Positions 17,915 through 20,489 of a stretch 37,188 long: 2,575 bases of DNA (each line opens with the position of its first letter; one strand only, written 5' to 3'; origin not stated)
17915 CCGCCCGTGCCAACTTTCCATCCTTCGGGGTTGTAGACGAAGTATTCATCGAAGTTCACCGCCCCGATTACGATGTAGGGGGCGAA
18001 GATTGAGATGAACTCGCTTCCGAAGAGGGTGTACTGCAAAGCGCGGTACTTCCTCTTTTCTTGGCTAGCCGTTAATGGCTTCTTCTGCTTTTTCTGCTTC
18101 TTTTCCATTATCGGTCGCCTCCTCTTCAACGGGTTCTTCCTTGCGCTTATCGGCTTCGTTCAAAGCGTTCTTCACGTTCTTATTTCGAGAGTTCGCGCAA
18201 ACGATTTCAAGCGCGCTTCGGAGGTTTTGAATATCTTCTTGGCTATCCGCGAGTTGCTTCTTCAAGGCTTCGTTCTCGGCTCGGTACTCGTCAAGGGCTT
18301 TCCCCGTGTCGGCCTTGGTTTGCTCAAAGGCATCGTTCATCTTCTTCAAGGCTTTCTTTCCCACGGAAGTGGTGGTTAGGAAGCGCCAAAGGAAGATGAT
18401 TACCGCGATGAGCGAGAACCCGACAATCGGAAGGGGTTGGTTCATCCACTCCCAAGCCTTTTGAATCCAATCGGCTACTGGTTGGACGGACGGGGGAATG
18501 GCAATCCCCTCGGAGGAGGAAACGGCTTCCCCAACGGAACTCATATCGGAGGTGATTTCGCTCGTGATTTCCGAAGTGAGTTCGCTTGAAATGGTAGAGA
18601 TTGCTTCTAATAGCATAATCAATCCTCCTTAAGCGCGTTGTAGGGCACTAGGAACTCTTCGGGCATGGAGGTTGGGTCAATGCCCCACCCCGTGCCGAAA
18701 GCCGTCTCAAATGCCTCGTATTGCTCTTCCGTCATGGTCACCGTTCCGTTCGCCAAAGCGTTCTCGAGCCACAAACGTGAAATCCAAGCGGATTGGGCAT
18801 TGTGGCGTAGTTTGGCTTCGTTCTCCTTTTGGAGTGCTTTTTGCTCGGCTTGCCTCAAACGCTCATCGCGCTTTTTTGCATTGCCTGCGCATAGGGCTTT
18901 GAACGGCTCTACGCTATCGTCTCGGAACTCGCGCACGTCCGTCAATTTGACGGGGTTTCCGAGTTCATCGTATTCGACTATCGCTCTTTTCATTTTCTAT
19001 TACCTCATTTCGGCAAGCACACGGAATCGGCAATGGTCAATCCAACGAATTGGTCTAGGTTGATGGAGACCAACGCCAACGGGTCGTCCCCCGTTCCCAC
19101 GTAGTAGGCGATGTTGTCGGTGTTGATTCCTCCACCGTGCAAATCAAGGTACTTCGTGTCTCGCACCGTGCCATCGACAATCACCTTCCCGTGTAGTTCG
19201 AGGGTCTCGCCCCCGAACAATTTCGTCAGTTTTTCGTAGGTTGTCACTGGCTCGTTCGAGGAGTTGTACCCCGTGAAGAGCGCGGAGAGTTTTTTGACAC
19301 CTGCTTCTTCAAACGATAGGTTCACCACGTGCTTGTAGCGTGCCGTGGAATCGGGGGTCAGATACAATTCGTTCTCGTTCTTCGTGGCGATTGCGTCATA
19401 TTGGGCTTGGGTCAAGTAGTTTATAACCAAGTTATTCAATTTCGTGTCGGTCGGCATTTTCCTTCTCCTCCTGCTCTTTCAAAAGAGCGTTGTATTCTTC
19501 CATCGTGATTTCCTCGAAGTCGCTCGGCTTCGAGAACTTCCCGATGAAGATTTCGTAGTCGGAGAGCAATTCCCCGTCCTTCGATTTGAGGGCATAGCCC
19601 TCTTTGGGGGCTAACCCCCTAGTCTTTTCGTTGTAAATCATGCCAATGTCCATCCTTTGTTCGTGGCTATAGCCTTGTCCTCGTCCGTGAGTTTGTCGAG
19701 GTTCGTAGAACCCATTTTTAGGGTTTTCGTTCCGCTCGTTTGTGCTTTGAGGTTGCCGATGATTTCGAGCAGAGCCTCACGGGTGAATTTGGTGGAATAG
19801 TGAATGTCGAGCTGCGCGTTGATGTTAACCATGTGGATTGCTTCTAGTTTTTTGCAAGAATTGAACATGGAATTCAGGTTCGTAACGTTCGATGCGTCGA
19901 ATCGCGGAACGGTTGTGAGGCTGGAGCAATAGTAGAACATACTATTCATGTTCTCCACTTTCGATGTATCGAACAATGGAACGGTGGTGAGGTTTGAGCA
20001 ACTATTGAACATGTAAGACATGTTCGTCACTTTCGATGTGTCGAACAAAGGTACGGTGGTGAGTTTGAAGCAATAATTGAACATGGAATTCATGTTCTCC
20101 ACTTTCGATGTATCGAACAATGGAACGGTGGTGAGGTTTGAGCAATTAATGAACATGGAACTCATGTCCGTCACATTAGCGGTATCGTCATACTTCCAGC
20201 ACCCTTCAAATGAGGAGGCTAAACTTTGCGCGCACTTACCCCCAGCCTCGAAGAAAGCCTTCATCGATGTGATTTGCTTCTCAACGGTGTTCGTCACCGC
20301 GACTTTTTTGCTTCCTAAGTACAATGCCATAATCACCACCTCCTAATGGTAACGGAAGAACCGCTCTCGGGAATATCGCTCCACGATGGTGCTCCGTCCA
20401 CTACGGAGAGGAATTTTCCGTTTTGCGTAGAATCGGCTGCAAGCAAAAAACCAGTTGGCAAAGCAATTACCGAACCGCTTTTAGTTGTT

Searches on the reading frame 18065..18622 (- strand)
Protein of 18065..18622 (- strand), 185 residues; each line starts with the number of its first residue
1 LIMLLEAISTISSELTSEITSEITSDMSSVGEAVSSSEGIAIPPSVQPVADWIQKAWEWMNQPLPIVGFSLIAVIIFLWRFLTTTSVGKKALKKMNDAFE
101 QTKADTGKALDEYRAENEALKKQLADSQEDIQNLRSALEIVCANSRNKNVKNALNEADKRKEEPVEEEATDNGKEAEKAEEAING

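Call 70: search_protein_families(library=pfam, proteins=[window:18065-18622:-], max_evalue=0.05)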
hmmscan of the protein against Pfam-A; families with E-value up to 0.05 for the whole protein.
window:18065-18622:- (185 aa): 7 families
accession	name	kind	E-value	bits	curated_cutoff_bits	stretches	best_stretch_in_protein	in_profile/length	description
PF15898.10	PRKG1_interact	-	0.0034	18.4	32.4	1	110-177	6-73/101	cGMP-dependent protein kinase interacting domain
PF05405.19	Mt_ATP-synt_B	-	0.0052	16.9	21.7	1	66-174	18-128/163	Mitochondrial ATP synthase B chain precursor (ATP-synt_B)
PF16515.11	HIP1_clath_bdg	-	0.0065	17.3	28.8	1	92-157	29-92/99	Clathrin-binding domain of Huntingtin-interacting protein 1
PF06103.16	DUF948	-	0.015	15.9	37.2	1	66-141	5-77/89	Bacterial protein of unknown function (DUF948)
PF09177.16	STX6_10_61_N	-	0.016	16.2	29.4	1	90-161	12-85/99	Syntaxin 6/10/61, N-terminal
PF22798.2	DUF5817_CT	-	0.03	14.6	29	0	150-182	3-35/54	DUF5817, C-terminal domain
PF14584.11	DUF4446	-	0.048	14.1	27.4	1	68-141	4-78/150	Protein of unknown function (DUF4446)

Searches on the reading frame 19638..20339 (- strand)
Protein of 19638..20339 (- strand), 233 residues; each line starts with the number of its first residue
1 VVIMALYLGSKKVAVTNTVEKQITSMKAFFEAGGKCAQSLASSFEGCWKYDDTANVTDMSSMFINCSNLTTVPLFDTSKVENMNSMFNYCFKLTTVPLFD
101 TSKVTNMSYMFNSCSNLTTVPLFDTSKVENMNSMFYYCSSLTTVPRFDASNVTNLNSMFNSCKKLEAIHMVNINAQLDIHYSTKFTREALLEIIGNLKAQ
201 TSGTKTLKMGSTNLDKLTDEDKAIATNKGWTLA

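Call 30: search_protein_families(library=phrogs, proteins=[window:19638-20339:-], max_evalue=0.001)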
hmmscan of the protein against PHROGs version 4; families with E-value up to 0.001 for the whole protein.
window:19638-20339:- (233 aa): 5 families
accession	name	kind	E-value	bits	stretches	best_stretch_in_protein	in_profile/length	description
phrog_22899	-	unknown function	1.1e-21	77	1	52-168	927-1044/1857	-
phrog_3649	-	unknown function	2.8e-16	60.5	1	44-166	180-306/375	-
phrog_9915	-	unknown function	1.8e-14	53.1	1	53-168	1191-1477/1813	-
phrog_29123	-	unknown function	3.3e-07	30.3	0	125-181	166-223/459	-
phrog_35701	-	unknown function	0.00036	21.5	0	123-140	15-32/78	-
